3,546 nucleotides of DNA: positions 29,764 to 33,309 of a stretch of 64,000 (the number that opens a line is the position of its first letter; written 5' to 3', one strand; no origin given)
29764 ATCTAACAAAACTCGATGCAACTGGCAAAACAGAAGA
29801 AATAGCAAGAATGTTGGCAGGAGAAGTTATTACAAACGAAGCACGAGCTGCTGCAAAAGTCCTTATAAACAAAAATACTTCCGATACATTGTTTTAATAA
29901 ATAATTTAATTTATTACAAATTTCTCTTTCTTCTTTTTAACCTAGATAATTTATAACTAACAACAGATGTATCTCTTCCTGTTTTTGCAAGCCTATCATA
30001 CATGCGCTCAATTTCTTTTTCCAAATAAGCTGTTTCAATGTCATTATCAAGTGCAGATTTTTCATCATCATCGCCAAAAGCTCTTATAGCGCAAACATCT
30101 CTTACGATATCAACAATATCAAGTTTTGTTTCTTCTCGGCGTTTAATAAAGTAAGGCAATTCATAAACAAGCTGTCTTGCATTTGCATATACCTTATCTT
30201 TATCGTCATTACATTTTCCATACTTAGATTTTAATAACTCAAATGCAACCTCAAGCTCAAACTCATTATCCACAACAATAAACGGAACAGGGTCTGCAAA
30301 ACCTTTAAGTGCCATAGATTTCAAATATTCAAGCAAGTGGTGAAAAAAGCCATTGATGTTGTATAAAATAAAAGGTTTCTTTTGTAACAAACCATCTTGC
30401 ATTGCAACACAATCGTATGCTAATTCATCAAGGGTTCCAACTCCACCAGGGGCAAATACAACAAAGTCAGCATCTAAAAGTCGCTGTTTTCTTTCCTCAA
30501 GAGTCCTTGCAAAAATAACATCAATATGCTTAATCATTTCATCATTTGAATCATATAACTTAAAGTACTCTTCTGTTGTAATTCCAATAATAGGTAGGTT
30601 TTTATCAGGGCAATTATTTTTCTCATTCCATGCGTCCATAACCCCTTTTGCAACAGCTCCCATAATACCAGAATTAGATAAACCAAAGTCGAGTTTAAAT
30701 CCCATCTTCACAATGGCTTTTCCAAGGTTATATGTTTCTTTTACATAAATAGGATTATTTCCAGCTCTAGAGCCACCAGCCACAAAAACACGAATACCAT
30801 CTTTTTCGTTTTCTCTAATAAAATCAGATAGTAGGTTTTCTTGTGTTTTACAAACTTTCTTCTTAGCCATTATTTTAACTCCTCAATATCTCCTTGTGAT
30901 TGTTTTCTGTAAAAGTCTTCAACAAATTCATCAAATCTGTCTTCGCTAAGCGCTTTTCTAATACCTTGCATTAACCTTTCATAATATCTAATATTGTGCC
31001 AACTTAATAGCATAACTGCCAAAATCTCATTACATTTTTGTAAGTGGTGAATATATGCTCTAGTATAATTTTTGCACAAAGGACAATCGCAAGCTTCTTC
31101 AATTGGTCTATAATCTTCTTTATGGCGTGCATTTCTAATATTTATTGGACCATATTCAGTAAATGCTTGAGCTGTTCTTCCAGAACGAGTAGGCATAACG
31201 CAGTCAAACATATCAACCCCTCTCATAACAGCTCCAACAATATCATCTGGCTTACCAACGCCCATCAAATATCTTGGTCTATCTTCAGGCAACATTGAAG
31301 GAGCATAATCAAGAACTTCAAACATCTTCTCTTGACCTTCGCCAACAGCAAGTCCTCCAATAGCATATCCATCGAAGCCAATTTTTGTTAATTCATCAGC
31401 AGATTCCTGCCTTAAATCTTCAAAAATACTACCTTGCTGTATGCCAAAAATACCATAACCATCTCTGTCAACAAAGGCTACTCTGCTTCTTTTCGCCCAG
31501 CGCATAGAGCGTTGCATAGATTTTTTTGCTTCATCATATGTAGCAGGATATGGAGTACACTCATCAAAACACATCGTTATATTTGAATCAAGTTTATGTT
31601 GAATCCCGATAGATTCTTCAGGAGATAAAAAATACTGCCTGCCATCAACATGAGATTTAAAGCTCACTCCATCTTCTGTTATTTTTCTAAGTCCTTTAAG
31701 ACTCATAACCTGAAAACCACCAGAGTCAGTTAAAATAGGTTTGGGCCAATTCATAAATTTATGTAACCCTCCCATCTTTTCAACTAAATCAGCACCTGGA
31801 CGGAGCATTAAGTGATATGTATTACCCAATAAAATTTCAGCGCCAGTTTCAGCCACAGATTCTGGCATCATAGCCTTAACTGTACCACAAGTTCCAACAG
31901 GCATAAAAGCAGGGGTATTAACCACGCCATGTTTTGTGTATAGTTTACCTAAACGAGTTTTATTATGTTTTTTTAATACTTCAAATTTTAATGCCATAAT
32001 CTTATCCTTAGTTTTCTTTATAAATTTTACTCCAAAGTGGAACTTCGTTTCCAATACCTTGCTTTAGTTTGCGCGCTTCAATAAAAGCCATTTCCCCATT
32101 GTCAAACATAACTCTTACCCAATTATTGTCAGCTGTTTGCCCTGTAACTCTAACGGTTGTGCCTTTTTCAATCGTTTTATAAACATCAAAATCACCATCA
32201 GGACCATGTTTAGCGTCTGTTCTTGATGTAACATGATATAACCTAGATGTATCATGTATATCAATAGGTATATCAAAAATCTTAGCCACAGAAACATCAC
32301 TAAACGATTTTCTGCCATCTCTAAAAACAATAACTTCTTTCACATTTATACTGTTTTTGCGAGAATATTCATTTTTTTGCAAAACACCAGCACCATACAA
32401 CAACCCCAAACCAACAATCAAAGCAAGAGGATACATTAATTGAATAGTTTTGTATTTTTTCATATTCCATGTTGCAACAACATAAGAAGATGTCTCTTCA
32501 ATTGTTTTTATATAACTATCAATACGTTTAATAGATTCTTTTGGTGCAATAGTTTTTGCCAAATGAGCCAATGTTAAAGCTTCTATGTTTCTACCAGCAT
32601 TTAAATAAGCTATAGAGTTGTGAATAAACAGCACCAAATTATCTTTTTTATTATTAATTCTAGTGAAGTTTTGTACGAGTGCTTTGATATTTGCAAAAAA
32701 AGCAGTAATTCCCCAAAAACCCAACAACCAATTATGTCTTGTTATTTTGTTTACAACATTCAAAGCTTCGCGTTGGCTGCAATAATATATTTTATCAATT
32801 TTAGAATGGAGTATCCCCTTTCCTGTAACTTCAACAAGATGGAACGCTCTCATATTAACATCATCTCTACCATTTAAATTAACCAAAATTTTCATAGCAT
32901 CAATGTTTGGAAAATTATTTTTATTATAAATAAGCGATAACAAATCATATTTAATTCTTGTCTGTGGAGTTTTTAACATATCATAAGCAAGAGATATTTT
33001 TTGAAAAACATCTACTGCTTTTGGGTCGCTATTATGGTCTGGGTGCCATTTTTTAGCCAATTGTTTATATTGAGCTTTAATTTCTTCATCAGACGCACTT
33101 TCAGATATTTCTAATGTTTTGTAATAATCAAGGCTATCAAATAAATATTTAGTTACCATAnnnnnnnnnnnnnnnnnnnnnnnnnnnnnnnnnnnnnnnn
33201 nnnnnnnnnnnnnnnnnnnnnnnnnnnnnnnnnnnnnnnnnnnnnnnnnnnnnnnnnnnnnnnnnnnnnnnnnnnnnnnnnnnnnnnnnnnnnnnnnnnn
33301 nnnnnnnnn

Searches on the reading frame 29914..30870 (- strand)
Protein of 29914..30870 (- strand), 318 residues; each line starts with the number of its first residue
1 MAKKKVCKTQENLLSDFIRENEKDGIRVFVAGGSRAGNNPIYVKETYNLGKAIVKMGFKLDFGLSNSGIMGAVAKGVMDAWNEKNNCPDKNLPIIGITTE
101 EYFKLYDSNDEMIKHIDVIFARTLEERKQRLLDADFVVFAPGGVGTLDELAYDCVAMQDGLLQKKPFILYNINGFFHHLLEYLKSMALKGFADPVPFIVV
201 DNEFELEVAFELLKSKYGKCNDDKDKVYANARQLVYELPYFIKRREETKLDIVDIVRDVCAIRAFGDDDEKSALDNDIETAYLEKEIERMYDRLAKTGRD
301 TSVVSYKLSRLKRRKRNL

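Call 82: search_protein_families(library=pfam, proteins=[window:29914-30870:-], max_evalue=0.00001)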
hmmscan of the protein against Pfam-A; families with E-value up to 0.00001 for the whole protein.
window:29914-30870:- (318 aa): 1 family
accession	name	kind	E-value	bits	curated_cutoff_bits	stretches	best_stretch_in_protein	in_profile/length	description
PF03641.19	Lysine_decarbox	-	1.5e-16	61.2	27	1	70-194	1-112/131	Possible lysine decarboxylase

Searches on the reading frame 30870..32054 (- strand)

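Call 82: search_protein_families(library=pfam, proteins=[window:30870-32054:-], max_evalue=0.00001)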
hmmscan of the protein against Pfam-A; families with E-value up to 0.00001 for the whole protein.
window:30870-32054:- (394 aa): 1 family
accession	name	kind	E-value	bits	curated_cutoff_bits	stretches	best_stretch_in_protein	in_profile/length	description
PF01702.25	TGT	-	1.5e-161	537.8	26.3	1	33-386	3-356/357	Queuine tRNA-ribosyltransferase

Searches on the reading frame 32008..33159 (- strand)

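Call 82: search_protein_families(library=pfam, proteins=[window:32008-33159:-], max_evalue=0.00001)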
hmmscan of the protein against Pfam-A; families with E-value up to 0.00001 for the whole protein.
window:32008-33159:- (383 aa): 1 family
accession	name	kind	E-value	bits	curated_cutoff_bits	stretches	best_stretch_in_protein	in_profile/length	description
PF00226.36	DnaJ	-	1.6e-20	73.4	27.8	1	11-72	1-63/63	DnaJ domain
